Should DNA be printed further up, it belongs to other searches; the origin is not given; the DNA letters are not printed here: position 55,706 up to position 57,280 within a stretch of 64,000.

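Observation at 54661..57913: Lower-GC three-gene operon (unknown 401 aa + P-loop NTPase 424 aa + PD-(D/E)xK nuclease-like 259 aa) inserted after the cox operon: candidate novel defence/stress system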

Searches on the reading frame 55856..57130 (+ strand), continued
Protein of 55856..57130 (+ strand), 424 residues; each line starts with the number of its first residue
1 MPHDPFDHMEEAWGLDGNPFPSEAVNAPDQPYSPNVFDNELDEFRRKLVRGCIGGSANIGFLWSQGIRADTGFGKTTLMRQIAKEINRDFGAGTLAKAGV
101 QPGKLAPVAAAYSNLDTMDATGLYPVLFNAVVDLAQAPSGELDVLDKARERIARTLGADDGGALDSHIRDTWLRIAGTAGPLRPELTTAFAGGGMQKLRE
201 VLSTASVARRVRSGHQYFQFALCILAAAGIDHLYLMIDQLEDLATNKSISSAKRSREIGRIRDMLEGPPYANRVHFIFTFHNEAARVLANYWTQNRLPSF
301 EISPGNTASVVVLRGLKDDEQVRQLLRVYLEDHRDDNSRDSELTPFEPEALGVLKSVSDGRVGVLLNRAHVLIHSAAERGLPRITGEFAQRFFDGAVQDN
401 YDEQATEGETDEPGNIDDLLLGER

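Call 58: find_encoding_contigs(protein=P0010, flank=10000, max_places=1)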
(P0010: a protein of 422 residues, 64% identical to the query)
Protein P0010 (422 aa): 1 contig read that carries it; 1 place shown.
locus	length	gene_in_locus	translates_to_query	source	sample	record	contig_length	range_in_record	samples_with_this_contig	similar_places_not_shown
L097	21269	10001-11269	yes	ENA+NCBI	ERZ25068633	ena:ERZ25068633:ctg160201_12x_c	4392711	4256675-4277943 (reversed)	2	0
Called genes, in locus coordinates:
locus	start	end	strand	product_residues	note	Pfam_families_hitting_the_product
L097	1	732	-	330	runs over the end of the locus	PF00561:Abhydrolase_1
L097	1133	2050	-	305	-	PF02353:CMAS, PF13489:Methyltransf_23, PF13847:Methyltransf_31 (weak), PF08241:Methyltransf_11, PF08242:Methyltransf_12, PF13649:Methyltransf_25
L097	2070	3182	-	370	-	PF00890:FAD_binding_2 (faint), PF01266:DAO (weak), PF01494:FAD_binding_3, PF03486:HI0933_like (faint), PF07992:Pyr_redox_2 (faint), PF12831:FAD_oxidored (weak), PF13450:NAD_binding_8, PF01266:DAO (weak), +1 more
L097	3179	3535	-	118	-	PF25371:DUF7884 (weak)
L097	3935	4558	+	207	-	PF19570:DUF6088, PF13338:AbiEi_4 (weak)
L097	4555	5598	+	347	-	PF08843:AbiEii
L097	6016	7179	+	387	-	PF13356:Arm-DNA-bind_3, PF14659:Phage_int_SAM_3 (weak), PF00589:Phage_integrase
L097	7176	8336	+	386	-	PF13356:Arm-DNA-bind_3 (weak), PF14659:Phage_int_SAM_3 (faint), PF00589:Phage_integrase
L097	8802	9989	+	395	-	-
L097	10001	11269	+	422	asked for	-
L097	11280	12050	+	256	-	-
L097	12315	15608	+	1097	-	PF04851:ResIII, PF00270:DEAD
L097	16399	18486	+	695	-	PF10412:TrwB_AAD_bind, PF02534:T4SS-DNA_transf, PF12696:TraG-D_C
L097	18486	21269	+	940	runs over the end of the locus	PF08751:TrwC, PF13086:AAA_11 (faint), PF13245:AAA_19, PF13604:AAA_30, PF01443:Viral_helicase1 (faint), PF13538:UvrD_C_2 (weak)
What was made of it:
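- It lies next to two integrases, AbiE and TrwB/TrwC (call 58).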

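Call 66: search_protein_representatives(alignment_id=A3)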
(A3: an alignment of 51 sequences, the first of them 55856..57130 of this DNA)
Query: 51 sequences, 423 profile positions. Proteins with E-value up to 0.001 (for the whole library): 287; up to 1e-10: 159; up to 1e-30: 71. The best 150 are listed.
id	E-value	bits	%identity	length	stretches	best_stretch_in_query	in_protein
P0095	7.4e-223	756.5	-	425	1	1-423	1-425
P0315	2.4e-143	494.5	-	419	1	1-420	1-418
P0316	1.7e-142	491.7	-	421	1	1-420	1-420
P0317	1.6e-140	485.2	-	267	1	158-422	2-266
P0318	2.4e-137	474.8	-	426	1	1-420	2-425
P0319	2.0e-131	455.3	-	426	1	3-420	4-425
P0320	2.8e-119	415.2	-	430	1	3-396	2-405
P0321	7.0e-99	348.0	-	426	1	5-405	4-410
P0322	1.0e-94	334.3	-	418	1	8-419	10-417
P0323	2.7e-87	309.9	-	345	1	4-270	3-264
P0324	6.6e-86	305.3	-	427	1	6-399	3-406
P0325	9.9e-85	301.4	-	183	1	1-184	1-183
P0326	5.3e-83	295.7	-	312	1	117-419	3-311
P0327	4.4e-82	292.7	-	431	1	1-386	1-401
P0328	1.8e-81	290.7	-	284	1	79-365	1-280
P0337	6.0e-65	236.2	-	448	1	7-397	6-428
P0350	1.3e-54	202.2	-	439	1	8-410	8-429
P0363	3.5e-41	157.9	-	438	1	12-391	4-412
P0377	1.0e-33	133.4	-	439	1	9-417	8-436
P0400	4.9e-24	101.5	-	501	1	213-396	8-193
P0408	1.8e-22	96.3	-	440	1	12-368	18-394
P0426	1.8e-16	76.5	-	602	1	11-335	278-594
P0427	4.4e-16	75.2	-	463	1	13-398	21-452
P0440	1.5e-13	66.9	-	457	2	218-409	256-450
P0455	3.5e-12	62.4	-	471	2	150-390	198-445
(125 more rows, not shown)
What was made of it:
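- The distribution is extremely patchy: 287 NTPase representatives among 1.84 billion clusters (call 66).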

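Call 67: search_protein_families(library=pfam, proteins=[P0337, P0350, P0363, P0377, P0408, P0427, P0440, P0455, P0426, P0400], max_evalue=0.01)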
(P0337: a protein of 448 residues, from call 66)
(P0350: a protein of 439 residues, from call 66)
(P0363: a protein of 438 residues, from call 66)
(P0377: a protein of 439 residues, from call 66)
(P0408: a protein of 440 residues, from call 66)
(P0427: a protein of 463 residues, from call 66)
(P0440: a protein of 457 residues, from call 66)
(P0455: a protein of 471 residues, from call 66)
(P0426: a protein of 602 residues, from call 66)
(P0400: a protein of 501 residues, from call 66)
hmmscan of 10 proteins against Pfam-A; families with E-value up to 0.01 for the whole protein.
P0337 (448 aa): 0 families

P0350 (439 aa): 0 families

P0363 (438 aa): 0 families

P0377 (439 aa): 0 families

P0408 (440 aa): 0 families

P0427 (463 aa): 0 families

P0440 (457 aa): 0 families

P0455 (471 aa): 1 family
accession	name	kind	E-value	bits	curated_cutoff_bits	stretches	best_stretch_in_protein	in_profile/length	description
PF10923.14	BrxC_BrxD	-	0.0048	16.3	22.2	1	265-312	224-271/414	BREX system ATP-binding protein BrxC/D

P0426 (602 aa): 0 families

P0400 (501 aa): 1 family
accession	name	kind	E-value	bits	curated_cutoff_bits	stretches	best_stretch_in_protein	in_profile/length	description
PF12762.13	DDE_Tnp_IS1595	-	3e-13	50.5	27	1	284-392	19-129/153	ISXO2-like transposase domain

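Call 68: search_protein_families(library=padloc, proteins=[P0337, P0350, P0363, P0377, P0408, P0427, P0440, P0455, P0426, P0400], max_evalue=0.01)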
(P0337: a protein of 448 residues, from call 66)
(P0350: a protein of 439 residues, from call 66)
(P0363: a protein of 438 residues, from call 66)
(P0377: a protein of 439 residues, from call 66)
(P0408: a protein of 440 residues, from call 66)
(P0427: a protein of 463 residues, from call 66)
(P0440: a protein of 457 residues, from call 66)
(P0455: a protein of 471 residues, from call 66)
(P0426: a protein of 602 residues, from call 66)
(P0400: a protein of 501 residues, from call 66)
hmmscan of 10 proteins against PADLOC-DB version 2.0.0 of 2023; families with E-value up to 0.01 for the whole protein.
P0337 (448 aa): 0 families

P0350 (439 aa): 0 families

P0363 (438 aa): 0 families

P0377 (439 aa): 0 families

P0408 (440 aa): 0 families

P0427 (463 aa): 0 families

P0440 (457 aa): 0 families

P0455 (471 aa): 0 families

P0426 (602 aa): 0 families

P0400 (501 aa): 0 families
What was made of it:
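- On Any named defence system in PADLOC-DB 2.0.0: No hits at E <= 0.01 for ten distant NTPase relatives (call 68).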

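Call 70: search_protein_families(library=pfam, alignment_id=A4, max_evalue=1)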
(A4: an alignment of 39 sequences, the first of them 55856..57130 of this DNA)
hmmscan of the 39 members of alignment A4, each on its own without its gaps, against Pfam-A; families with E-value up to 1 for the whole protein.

A. member 1, window:55856-57130:+ (424 aa): 5 families
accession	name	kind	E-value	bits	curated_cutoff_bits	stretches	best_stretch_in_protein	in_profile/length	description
PF13191.12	AAA_16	-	0.0015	19.5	32.6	1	70-243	32-144/167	AAA ATPase domain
PF00004.35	AAA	-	0.056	14.3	21.2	0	72-90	8-26/131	ATPase family associated with various cellular activities (AAA)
PF05729.18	NACHT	-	0.13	12.6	26.7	0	70-88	8-26/167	NACHT domain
PF25199.1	nSTAND_NTPase5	-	0.17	12.2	34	1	67-89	46-68/145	Novel STAND NTPase 5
PF01935.23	DUF87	-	0.3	11.6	23.2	1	66-92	27-53/220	Helicase HerA, central domain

B. families by the number of members that match (of 39 scanned): 23 families
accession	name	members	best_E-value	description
PF13191.12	AAA_16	13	0.00025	AAA ATPase domain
PF10923.14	BrxC_BrxD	5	9.1e-05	BREX system ATP-binding protein BrxC/D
PF25199.1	nSTAND_NTPase5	3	0.029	Novel STAND NTPase 5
PF00583.31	Acetyltransf_1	2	0.0041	Acetyltransferase (GNAT) family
PF00004.35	AAA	2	0.021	ATPase family associated with various cellular activities (AAA)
PF13401.12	AAA_22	2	0.062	AAA domain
PF24389.1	ORC-CDC6-like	2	0.074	ORC-CDC6-like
PF05729.18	NACHT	2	0.085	NACHT domain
PF05731.17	TROVE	1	0.0021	TROVE domain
PF15575.11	Imm49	1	0.0076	Immunity protein 49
PF20703.3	nSTAND1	1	0.058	Novel STAND NTPase 1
PF24883.2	NPHP3_N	1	0.058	Nephrocystin 3, N-terminal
PF14553.12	YqbF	1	0.062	YqbF, hypothetical protein domain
PF01125.22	BUD31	1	0.062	Pre-mRNA-splicing factor BUD31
PF25569.1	TPR_ZFYVE26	1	0.087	ZFYVE26-like, TPR repeats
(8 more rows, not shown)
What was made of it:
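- Closest known: BrxD/PglY. Same: Five of 39 distant family members give weak PF10923 hits, best E 9e-5 (call 70).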

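Call 71: search_solved_structures(query=A4, max_evalue=10, show_alignments=1)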
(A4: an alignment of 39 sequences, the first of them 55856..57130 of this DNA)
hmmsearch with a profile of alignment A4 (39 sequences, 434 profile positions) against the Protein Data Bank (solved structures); distinct sequences matched with E-value up to 10: 19.
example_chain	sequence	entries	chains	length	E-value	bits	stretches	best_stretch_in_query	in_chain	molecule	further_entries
9cc5_A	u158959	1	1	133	0.047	16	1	145-240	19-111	Amylin-NHO-22 Binder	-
5cwb_A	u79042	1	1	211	0.091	15.1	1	133-204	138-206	Designed helical repeat protein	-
8j0s_D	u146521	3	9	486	0.17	14.2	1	77-113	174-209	ATP synthase subunit beta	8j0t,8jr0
6foc_D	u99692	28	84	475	0.23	13.7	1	77-113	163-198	ATP synthase subunit beta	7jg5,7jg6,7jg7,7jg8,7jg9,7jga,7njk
7y5a_D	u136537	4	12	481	0.24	13.7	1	77-113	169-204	ATP synthase subunit beta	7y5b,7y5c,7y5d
9vkp_D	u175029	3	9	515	0.25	13.7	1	77-113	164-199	ATP synthase subunit beta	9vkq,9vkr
7ads_A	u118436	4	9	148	0.29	13.4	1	336-416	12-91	Apoptosis inhibitor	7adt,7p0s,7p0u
7ssj_A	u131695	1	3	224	0.47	12.7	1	153-226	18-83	Sensor histidine kinase DesK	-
8u80_C1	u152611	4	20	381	0.51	12.6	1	106-207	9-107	Cullin-3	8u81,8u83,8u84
8u82_C1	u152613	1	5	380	0.53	12.6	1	106-207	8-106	Cullin-3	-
5oc0_A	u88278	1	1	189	0.54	12.5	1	269-321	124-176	Cytochrome b561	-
9rwz_H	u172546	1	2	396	0.54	12.5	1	106-207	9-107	Cullin-3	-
3gig_A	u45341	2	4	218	0.55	12.5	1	150-226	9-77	Sensor histidine kinase desK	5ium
4bn2_A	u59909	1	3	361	0.55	12.5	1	275-354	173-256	KINESIN-LIKE PROTEIN KIF15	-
4ap2_B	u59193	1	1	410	0.56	12.5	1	106-207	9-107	CULLIN-3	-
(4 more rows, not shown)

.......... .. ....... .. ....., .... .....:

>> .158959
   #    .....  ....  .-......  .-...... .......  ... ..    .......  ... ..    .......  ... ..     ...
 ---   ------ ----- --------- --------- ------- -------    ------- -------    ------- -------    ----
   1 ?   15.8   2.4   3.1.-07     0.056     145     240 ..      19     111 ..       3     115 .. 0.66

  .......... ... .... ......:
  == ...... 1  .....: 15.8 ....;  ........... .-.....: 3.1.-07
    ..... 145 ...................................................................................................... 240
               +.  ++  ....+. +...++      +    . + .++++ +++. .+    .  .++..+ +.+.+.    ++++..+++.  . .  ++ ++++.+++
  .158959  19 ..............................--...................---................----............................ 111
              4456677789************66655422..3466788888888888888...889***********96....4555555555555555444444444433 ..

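Call 75: find_related_loci(query=A3, collection=metagenome_contigs, flank=8000)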
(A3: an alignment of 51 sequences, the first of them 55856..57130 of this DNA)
Query A3 (424 aa) in metagenome_contigs; peptide patterns used: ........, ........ (x = any residue, [..] = any of these).
232 stretches matched a pattern; 66 encode a relative of the query (tblastn E <= 1e-3); 66 distinct loci.
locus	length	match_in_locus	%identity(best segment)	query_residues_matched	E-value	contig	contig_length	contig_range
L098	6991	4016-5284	61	1-424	6e-166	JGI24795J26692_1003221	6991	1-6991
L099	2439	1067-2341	60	1-424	2e-174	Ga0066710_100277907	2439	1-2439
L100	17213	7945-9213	58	1-422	1e-156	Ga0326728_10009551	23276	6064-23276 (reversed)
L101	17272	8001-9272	57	1-424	7e-156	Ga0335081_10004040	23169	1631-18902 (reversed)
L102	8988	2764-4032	58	1-424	1e-152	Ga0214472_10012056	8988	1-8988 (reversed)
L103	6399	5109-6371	59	4-424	2e-153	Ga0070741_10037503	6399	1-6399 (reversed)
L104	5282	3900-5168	58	1-424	2e-154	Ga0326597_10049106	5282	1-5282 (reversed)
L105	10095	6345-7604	56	1-422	7e-152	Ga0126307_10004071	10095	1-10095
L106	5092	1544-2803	56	1-422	6e-153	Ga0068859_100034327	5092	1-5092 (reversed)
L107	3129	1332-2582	56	4-422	3e-158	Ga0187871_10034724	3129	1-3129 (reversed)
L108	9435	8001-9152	61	1-384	1e-150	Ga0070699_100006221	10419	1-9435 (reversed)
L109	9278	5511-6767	56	4-422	5e-150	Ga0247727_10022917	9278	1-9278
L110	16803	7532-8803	55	1-424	1e-149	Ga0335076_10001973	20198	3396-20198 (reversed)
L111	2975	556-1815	55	4-422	9e-157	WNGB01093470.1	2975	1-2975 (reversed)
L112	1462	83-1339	55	4-422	7e-158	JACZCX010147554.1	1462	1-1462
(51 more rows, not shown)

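Call 76: find_related_loci(query=A3, collection=viral_contigs, flank=8000)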
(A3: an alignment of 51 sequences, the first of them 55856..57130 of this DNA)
Query A3 (424 aa) in viral_contigs; peptide patterns used: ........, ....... (x = any residue, [..] = any of these).
544 stretches matched a pattern, but none encodes a relative of the query by tblastn (E <= 1e-3).

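Call 81: search_protein_families(library=pfam, alignment_id=A5, max_evalue=0.00001)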
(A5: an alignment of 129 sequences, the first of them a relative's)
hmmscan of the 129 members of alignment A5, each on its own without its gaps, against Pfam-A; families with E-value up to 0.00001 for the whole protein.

A. member 1, L100:341-1792:- (483 aa): 3 families
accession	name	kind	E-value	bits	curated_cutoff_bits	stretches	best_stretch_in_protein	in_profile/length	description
PF13565.12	HTH_32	-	3.2e-08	34.4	33.7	1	88-162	2-73/73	Homeodomain-like domain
PF13384.12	HTH_23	-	2.5e-06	27.6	24.6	0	56-100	3-46/50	Homeodomain-like domain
PF00665.32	rve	-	5.5e-06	27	32.6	1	189-261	5-79/102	Integrase core domain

B. families by the number of members that match (of 129 scanned): 92 families (the first 25 are shown)
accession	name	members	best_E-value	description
PF22725.1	GFO_IDH_MocA_C3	3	2.2e-15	GFO/IDH/MocA C-terminal domain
PF03401.19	TctC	2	6e-67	Tripartite tricarboxylate transporter family receptor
PF07690.21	MFS_1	2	2.1e-49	Major Facilitator Superfamily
PF00589.27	Phage_integrase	2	1.9e-31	Phage integrase family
PF01408.29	GFO_IDH_MocA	2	3.7e-20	Oxidoreductase family, NAD-binding Rossmann fold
PF13538.12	UvrD_C_2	2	1e-10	UvrD-like helicase C-terminal domain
PF13191.12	AAA_16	2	3e-07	AAA ATPase domain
PF24883.2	NPHP3_N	2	3.4e-07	Nephrocystin 3, N-terminal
PF13401.12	AAA_22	2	9.4e-07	AAA domain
PF00872.24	Transposase_mut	1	3.5e-127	Transposase, Mutator family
PF07693.20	KAP_NTPase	1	1.2e-68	KAP family P-loop domain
PF00575.29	S1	1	3.9e-59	S1 RNA binding domain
PF00884.28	Sulfatase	1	1e-58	Sulfatase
PF00145.23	DNA_methylase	1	1.4e-52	C-5 cytosine-specific DNA methylase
PF13604.12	AAA_30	1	4.4e-51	AAA domain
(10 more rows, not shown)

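Call 82: search_protein_families(library=padloc, alignment_id=A5, max_evalue=1e-10)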
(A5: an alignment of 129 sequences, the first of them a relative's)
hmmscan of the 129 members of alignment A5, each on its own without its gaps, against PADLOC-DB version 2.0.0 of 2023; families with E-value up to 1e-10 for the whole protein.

A. member 1, L100:341-1792:- (483 aa): 0 families

B. families by the number of members that match (of 129 scanned): 145 families (the first 25 are shown)
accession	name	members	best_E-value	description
PDLC04966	PDC-S24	1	4.5e-185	-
PDLC02210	QatA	1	2e-151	-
PDLC02376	pAgo_I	1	1.9e-147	Class I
PDLC02209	QatA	1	2.3e-122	-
PDLC02436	pAgo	1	2.1e-102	-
PDLC02318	AbiEii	1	1.3e-81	AbiEii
PDLC02214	QatC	1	3.7e-76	-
PDLC02378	pAgo_I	1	3.4e-74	Class I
PDLC05062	PDC-S66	1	4.7e-71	-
PDLC03926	OloB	1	1.4e-69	-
PDLC02226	AbiEi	1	5.7e-67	AbiEi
PDLC03378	MTase_II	1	3.2e-65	Type II methyltransferase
PDLC00026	DruM2|DruM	1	1.2e-64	DNA cytosine methylase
PDLC02276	AbiEi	1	2.9e-63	AbiEi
PDLC02392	pAgo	1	1.3e-62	-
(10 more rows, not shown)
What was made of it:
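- Metagenome neighbours include QatA/C, pAgo, AbiE, OloB and PDC-S24/S66 (call 82).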
